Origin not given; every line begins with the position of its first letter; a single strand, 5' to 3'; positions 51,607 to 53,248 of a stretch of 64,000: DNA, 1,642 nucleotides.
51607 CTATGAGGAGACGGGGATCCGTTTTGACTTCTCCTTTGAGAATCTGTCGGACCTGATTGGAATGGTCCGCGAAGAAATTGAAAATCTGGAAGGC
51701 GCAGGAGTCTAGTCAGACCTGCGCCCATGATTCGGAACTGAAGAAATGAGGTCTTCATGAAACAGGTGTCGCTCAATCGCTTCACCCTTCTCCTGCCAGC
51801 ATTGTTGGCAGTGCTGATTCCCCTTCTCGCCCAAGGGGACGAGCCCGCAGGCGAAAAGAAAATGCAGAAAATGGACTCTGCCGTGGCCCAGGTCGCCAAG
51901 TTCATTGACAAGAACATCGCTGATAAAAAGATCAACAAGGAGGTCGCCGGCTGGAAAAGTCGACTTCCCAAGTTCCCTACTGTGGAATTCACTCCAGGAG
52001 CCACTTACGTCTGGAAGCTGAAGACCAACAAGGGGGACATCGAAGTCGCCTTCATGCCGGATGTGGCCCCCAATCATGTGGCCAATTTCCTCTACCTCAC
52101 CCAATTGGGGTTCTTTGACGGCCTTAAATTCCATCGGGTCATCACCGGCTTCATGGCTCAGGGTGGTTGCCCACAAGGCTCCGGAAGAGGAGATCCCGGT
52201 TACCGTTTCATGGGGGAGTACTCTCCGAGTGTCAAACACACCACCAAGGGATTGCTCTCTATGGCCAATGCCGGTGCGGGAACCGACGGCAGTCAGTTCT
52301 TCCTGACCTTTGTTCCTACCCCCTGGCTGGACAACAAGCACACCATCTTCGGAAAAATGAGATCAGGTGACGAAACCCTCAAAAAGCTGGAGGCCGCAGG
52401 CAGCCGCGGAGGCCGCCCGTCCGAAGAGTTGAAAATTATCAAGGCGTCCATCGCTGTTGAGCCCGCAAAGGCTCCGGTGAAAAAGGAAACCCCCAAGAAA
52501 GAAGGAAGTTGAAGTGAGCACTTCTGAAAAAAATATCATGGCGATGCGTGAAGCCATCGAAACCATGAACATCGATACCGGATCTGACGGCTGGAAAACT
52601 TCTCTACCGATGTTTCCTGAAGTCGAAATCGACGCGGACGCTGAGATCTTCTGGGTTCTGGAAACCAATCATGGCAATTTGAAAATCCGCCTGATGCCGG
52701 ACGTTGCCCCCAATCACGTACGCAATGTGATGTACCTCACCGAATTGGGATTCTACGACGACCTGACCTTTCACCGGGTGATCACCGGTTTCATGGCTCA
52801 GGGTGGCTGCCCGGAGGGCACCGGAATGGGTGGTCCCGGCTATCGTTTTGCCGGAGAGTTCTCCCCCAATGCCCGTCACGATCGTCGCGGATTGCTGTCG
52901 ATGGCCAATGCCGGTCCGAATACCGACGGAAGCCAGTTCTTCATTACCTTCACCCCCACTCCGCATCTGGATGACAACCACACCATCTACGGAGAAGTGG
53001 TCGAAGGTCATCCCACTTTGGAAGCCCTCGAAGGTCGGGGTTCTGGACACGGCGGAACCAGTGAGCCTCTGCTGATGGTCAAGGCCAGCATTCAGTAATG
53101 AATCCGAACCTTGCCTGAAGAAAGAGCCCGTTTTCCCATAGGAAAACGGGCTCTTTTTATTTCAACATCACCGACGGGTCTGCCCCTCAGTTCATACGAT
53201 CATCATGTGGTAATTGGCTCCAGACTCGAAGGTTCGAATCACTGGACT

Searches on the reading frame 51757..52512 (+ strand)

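Call 12: search_protein_families(library=pfam, proteins=[window:51757-52512:+], max_evalue=0.001)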
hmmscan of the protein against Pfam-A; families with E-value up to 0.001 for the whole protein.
window:51757-52512:+ (251 aa): 1 family
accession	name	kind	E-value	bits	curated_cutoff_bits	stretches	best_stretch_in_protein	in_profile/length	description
PF00160.26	Pro_isomerase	-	3.4e-40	138.3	21.7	1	87-230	3-157/159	Cyclophilin type peptidyl-prolyl cis-trans isomerase/CLD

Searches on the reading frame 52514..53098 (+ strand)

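Call 12: search_protein_families(library=pfam, proteins=[window:52514-53098:+], max_evalue=0.001)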
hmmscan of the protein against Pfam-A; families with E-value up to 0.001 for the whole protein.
window:52514-53098:+ (194 aa): 1 family
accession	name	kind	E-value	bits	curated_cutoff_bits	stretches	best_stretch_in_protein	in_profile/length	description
PF00160.26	Pro_isomerase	-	4.9e-41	141.1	21.7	1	48-174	3-139/159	Cyclophilin type peptidyl-prolyl cis-trans isomerase/CLD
